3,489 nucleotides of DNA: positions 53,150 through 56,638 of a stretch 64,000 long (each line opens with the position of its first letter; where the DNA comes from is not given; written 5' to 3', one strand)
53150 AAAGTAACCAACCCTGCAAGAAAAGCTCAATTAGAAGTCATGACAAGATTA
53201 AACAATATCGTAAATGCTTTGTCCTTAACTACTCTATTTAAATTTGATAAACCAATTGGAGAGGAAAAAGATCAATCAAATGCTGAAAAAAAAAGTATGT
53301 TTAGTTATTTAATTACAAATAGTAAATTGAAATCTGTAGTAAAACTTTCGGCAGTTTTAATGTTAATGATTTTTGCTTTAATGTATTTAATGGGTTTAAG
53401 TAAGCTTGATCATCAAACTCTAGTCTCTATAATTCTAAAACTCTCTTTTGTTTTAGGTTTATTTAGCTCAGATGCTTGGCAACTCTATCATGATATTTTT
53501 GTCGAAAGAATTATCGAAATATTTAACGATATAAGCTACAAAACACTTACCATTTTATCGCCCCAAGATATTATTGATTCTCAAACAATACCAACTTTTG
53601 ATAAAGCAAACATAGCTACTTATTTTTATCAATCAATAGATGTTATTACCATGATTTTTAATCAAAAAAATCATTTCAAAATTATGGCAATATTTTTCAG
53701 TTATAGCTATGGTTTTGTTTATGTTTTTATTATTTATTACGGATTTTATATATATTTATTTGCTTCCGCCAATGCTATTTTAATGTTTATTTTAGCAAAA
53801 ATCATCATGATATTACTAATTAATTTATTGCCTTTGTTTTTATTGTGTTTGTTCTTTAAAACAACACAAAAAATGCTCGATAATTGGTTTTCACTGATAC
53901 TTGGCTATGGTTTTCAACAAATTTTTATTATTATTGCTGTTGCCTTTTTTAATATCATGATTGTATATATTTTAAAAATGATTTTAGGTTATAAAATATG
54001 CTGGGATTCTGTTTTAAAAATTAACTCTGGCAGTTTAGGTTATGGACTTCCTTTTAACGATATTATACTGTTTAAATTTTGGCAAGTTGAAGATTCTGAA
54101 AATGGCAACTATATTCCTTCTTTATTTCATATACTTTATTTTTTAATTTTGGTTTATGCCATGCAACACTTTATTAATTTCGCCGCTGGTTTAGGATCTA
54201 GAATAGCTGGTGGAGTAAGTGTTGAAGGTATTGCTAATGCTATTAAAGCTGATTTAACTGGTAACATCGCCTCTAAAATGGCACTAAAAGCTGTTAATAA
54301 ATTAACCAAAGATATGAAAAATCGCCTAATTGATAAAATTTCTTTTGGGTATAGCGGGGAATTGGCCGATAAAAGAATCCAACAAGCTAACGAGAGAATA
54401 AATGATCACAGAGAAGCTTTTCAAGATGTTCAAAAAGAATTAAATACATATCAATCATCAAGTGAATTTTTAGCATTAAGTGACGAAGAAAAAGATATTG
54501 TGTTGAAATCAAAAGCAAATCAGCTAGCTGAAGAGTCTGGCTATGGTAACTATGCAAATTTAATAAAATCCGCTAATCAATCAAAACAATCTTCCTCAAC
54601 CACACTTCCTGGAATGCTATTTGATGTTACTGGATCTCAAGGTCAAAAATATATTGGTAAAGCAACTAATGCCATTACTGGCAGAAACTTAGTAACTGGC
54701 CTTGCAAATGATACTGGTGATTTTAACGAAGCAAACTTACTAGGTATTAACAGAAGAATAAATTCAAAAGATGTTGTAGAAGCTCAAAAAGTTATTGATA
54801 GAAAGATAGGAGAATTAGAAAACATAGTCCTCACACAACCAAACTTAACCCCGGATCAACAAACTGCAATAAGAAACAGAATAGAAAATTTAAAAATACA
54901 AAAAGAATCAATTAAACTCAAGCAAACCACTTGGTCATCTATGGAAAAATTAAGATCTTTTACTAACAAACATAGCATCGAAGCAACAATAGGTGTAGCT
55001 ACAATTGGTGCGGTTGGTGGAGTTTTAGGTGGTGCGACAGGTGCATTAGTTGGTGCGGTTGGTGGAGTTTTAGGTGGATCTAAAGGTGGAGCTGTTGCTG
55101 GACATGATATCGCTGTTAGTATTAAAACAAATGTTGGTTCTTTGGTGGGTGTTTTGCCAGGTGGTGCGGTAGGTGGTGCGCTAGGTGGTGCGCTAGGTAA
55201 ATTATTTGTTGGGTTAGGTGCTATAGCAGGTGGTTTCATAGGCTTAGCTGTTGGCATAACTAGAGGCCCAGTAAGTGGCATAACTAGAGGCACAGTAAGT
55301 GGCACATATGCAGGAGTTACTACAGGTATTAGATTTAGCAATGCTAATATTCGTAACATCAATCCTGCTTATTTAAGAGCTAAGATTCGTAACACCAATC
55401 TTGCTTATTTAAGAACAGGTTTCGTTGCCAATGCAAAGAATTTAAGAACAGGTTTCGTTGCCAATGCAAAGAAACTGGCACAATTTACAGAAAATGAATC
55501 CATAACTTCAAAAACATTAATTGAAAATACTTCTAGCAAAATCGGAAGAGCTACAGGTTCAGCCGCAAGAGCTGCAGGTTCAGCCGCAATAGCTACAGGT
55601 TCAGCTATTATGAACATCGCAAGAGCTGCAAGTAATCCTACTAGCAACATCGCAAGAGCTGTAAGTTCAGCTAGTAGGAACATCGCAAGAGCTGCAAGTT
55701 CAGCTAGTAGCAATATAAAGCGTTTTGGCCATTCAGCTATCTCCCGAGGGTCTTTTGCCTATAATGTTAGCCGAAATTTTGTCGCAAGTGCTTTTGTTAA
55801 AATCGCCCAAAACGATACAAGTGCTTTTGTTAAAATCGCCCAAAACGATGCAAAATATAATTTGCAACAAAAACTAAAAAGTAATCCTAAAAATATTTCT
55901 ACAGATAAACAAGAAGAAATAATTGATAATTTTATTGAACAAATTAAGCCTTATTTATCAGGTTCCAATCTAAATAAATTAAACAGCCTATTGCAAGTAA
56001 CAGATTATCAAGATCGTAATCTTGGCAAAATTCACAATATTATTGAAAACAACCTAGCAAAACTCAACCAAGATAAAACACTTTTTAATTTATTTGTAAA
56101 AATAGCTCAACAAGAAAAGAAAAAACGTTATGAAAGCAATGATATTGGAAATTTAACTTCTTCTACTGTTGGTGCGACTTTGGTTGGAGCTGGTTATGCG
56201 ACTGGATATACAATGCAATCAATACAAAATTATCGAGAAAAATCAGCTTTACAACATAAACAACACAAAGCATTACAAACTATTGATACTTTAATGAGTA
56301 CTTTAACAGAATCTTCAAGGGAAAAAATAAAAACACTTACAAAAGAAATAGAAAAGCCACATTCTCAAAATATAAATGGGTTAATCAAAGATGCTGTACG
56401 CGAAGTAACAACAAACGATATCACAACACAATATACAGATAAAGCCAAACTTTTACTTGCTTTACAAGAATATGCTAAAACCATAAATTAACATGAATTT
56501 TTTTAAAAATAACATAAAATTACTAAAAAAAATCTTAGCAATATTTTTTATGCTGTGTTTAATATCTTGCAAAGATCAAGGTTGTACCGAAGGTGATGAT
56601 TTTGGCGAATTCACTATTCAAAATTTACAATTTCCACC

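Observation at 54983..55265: Glycine-zipper (GxxxG-rich) hydrophobic segments downstream of the VirB6-like cores in paralogs 2 and 3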

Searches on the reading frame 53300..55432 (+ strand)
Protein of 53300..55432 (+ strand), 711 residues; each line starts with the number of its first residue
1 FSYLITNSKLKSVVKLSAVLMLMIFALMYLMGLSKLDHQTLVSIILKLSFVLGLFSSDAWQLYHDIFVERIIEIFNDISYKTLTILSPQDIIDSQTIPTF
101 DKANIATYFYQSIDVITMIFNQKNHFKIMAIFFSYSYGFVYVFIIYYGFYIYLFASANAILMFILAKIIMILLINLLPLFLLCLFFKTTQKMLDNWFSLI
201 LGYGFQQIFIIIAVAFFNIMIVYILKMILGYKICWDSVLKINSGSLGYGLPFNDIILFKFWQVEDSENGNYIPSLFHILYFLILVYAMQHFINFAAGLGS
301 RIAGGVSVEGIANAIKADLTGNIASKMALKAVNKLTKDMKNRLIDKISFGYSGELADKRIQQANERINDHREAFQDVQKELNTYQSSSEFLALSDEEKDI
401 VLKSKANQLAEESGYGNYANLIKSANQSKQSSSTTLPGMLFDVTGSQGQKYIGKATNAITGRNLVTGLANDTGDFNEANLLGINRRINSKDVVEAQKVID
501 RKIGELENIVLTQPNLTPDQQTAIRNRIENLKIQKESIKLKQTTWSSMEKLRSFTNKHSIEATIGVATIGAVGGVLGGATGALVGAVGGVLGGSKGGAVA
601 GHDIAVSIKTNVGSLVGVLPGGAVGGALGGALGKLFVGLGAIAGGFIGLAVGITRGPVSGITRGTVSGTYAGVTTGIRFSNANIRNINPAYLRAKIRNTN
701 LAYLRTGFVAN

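Call 39: predict_structure(alignment_id=A3)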
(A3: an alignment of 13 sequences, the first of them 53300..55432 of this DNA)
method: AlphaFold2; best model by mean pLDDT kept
length: 711 residues; sequences in the alignment: 13
mean_pLDDT: 43.6   pTM: 0.22
mean pLDDT of the five models: 43.6, 43.3, 42.6, 40.2, 39.7
residues with pLDDT >= 90: 0; 70-90: 103; 50-70: 77; < 50: 531
segments of 3 or more residues with pLDDT < 50: 1-8, 25-30, 32-100, 102-161, 199-207, 215-220, 222-356, 431-488, 543-711
pLDDT, mean of each block of 10 residues (from residue 1): 39 51 49 43 46 43 43 43 36 39 41 32 36 32 37 43 55 61 55 51 48 50 44 34 42 36 31 39 46 40 31 32 30 35 33 47 75 85 83 82 86 82 70 32 28 26 27 35 42 72 85 77 78 65 47 37 28 24 26 24 25 24 24 25 24 25 24 21 28 35 30 25
secondary structure, 60 per line:
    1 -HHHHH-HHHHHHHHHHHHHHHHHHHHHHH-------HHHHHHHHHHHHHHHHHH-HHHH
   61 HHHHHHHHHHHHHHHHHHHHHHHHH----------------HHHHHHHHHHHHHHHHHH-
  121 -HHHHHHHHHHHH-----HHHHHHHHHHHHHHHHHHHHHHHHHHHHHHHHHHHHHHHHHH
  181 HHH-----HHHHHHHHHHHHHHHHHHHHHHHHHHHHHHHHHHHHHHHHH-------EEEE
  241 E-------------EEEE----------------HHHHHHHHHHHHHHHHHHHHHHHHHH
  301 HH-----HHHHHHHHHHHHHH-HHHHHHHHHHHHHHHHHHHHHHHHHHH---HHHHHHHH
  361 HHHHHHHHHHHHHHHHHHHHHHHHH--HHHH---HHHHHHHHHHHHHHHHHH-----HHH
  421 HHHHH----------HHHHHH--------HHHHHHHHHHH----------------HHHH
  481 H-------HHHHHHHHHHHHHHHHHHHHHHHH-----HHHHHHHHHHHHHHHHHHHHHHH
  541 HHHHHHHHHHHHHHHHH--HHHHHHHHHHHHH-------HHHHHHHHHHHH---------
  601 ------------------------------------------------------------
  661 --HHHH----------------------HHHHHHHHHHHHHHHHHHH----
elements in order (helices of 4 or more, strands of 3 or more residues): H2-6 H8-30 H38-55 H57-85 H102-119 H122-133 H139-183 H189-229 E237-241 E255-258 H275-302 H308-321 H323-349 H353-385 H388-391 H395-412 H418-425 H436-441 H450-460 H477-481 H489-512 H518-557 H560-572 H580-591 H663-666 H689-707

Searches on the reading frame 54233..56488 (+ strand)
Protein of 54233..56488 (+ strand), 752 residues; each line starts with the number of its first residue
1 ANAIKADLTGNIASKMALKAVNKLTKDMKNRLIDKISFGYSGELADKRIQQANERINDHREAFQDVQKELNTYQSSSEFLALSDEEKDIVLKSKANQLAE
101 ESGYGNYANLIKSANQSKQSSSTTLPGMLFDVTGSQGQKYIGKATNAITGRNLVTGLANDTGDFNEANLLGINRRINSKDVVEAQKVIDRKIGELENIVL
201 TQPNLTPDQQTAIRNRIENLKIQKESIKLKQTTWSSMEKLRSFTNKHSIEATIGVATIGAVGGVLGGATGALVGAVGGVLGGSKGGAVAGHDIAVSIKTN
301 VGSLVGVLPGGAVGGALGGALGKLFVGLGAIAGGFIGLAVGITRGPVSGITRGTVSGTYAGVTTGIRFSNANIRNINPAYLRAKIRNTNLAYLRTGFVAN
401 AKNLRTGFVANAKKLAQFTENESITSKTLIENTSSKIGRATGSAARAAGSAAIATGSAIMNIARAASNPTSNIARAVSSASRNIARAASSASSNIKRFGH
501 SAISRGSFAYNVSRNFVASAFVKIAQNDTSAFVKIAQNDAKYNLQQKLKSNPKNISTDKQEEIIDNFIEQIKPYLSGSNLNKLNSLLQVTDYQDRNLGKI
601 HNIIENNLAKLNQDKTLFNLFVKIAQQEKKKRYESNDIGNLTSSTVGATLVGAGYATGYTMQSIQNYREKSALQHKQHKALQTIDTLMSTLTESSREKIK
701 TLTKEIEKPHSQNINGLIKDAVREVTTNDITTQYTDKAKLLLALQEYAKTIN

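Call 68: search_protein_families(library=ncbifam, proteins=[window:54233-56488:+], max_evalue=10)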
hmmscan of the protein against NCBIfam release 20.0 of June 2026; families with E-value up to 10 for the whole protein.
window:54233-56488:+ (752 aa): 2 families
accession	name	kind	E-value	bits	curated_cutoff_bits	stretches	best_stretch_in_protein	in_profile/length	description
TIGR00151.1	ispF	equivalog_domain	0.031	14.4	116.45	1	179-252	77-148/155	2-C-methyl-D-erythritol 2,4-cyclodiphosphate synthase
NF033634.1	SLATT_1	domain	0.68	9.9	41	1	648-712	57-123/132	SLATT domain-containing protein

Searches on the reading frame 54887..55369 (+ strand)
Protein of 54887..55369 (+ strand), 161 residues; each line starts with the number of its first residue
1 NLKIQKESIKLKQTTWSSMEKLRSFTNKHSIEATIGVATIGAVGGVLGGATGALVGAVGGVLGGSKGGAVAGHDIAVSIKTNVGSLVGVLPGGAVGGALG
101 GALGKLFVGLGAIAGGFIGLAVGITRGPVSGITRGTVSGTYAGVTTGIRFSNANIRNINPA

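Call 48: search_solved_structures(query=A5, max_evalue=10, show_alignments=2)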
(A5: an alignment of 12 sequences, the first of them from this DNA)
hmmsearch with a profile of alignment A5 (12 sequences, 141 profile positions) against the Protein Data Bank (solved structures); distinct sequences matched with E-value up to 10: 6.
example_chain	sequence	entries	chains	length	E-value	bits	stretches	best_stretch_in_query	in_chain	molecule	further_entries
4zjm_A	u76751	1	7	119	0.88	12.9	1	82-136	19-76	Lipoprotein LpqH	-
7fds_A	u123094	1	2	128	0.94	12.8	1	82-136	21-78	Lipoprotein LpqH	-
8qj3_A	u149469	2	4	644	2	11.7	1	22-121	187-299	Ammonium transporter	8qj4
8qpf_A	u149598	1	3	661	2.2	11.6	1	22-121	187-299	Ammonium transporter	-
9yg5_B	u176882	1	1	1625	3.4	11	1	46-129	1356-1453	Intermembrane lipid transfer protein VPS13A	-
8j5q_B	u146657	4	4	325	5.2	10.4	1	57-105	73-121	Putative peptide transport permease protein Rv1283c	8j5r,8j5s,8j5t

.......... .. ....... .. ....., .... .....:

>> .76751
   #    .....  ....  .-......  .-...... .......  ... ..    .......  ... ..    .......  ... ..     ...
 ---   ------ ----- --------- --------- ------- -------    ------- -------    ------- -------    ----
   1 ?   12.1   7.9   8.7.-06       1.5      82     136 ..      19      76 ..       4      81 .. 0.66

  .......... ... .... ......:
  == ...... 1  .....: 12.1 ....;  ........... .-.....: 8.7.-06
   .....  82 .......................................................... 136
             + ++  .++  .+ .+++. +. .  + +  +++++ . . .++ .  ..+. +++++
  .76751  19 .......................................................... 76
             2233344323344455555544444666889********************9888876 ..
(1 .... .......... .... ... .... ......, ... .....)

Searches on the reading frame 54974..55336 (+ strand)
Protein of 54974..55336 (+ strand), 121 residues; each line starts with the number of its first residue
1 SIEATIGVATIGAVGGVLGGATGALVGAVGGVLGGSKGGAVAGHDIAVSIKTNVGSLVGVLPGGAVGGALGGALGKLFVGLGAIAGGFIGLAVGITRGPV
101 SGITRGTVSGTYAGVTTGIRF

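Call 8: search_protein_families(library=pfam, proteins=[window:54974-55336:+], max_evalue=10)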
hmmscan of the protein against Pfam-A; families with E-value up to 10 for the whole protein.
seq(121 aa): 0 families

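Call 68: search_protein_families(library=ncbifam, proteins=[window:54974-55336:+], max_evalue=10)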
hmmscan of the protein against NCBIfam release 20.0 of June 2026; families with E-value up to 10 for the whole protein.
seq(121 aa): 1 family
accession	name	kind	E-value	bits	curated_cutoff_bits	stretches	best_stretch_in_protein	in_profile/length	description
NF041280.1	mem_Micro_34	equivalog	0.057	13.2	37.5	1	77-98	11-32/34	small membrane protein MtfM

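Call 77: find_homologous_proteins(query=A9, max_evalue=0.01)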
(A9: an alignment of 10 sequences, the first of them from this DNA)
Query A9 (10 sequences): 8000 candidates shared short words with the query, none scored E <= 0.01.
